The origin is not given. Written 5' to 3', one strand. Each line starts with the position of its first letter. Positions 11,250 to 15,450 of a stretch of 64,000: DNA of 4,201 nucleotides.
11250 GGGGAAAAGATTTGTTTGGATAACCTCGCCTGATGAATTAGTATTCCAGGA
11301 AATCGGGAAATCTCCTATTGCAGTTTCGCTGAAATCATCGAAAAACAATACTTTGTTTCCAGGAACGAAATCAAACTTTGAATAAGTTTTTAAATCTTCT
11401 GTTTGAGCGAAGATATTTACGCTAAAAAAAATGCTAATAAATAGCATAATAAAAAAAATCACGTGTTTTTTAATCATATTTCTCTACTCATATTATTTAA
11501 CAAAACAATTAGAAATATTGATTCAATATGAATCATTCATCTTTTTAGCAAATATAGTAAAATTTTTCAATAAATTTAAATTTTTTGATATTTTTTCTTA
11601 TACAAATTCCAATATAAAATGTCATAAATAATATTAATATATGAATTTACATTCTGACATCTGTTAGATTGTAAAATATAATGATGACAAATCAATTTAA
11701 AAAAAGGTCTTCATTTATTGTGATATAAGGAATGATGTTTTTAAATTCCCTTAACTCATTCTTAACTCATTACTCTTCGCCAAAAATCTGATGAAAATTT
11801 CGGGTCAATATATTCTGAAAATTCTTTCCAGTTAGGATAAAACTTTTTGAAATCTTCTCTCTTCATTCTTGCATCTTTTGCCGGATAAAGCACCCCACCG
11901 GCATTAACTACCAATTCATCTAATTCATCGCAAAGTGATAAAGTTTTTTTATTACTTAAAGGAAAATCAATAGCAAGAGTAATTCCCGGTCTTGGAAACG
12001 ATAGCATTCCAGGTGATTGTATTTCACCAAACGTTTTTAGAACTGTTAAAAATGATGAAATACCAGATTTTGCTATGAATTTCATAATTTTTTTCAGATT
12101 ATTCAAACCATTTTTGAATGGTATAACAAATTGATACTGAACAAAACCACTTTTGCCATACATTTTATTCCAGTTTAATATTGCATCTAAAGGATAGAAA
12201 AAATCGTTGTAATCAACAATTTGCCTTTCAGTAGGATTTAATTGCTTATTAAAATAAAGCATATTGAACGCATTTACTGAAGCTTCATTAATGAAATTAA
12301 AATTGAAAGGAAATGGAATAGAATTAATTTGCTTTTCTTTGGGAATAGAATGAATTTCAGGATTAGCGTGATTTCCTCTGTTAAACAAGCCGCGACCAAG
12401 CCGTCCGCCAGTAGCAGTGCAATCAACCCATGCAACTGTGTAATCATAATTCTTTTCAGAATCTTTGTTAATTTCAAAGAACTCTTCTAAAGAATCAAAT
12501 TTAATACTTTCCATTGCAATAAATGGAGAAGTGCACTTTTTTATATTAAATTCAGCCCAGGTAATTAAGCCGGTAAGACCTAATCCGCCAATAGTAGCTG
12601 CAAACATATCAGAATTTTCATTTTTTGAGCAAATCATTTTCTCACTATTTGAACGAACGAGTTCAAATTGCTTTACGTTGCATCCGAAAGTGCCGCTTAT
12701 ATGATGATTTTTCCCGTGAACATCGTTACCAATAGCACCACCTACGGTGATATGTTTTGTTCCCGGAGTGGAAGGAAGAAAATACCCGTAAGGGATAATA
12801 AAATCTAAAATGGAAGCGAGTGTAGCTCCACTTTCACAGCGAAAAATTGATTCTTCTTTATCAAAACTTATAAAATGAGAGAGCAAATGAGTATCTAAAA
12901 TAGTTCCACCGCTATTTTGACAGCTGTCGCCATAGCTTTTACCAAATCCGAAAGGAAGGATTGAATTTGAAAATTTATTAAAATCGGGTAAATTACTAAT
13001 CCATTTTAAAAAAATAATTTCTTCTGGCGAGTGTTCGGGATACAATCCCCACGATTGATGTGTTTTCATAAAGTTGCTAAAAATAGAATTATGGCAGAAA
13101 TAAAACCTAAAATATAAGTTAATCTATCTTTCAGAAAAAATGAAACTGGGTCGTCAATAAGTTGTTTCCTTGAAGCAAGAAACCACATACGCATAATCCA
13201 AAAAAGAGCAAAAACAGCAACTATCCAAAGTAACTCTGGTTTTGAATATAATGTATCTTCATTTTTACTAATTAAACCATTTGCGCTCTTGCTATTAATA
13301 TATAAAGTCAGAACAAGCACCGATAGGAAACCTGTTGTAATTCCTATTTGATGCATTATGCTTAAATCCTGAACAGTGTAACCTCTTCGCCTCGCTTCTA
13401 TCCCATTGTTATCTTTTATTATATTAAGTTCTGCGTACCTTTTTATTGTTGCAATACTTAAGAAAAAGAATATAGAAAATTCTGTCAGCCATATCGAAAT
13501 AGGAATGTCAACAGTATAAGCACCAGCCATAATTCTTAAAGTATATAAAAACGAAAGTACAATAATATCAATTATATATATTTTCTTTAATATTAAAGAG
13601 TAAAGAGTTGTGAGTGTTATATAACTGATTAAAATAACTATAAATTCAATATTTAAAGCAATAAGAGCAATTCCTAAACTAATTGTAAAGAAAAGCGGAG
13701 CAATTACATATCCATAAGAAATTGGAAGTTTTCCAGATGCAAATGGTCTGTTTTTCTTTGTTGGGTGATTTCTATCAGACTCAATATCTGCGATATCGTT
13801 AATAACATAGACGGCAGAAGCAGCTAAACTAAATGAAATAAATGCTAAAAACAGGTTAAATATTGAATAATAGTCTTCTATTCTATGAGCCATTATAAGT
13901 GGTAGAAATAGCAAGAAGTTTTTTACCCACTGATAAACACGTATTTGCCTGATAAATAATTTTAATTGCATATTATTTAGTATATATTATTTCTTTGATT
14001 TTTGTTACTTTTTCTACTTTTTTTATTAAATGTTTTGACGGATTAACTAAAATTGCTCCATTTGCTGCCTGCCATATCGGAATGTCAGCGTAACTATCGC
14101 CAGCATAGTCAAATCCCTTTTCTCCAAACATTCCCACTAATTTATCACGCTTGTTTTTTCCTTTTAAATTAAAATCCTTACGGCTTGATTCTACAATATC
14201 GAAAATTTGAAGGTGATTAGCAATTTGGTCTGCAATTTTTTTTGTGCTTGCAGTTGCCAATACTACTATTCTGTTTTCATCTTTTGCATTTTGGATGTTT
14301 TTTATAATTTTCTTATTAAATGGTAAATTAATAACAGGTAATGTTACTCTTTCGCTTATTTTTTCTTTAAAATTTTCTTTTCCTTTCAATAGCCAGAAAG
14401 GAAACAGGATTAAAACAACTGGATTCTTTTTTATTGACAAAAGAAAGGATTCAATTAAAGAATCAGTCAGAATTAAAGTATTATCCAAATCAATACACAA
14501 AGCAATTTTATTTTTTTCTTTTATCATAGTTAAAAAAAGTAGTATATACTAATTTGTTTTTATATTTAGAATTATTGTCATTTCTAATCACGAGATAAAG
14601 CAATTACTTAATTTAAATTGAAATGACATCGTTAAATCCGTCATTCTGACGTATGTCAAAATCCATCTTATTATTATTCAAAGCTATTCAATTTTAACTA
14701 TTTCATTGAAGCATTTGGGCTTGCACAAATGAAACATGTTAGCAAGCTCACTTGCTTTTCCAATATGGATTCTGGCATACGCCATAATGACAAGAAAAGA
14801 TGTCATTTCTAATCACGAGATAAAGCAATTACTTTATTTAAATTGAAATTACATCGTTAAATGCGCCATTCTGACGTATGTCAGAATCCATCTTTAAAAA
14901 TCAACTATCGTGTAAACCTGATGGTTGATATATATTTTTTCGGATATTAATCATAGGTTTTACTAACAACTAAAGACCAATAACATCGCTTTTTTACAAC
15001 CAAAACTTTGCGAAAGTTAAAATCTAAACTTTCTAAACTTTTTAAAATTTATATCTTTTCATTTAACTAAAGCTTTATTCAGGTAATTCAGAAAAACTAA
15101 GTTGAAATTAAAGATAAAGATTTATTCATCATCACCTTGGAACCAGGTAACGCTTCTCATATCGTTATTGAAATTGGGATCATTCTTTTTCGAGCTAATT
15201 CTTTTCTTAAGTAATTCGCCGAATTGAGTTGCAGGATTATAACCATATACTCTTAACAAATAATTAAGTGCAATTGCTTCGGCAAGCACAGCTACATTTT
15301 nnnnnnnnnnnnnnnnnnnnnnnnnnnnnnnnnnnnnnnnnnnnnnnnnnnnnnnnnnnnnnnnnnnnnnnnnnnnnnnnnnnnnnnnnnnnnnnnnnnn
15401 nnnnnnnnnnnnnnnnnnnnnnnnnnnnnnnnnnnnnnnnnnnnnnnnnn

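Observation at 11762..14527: DprE1-like FAD oxidase, UbiA prenyltransferase and HAD phosphatase operon: possible lipid-linked pentose (arabinofuranose-type) donor pathway outside Actinobacteria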

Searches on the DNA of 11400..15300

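Call 55: search_rna_families(source=window, start=11400, end=15300, threshold=evalue, max_evalue=1)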
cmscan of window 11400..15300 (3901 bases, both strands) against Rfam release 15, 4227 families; matches with E-value up to 1: 1.
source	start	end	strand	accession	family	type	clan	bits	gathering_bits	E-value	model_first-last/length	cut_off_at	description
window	14762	14894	-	RF03604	mir-5728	Gene; miRNA;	-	26.3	100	0.062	1-84/84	no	mir-5728 microRNA precursor family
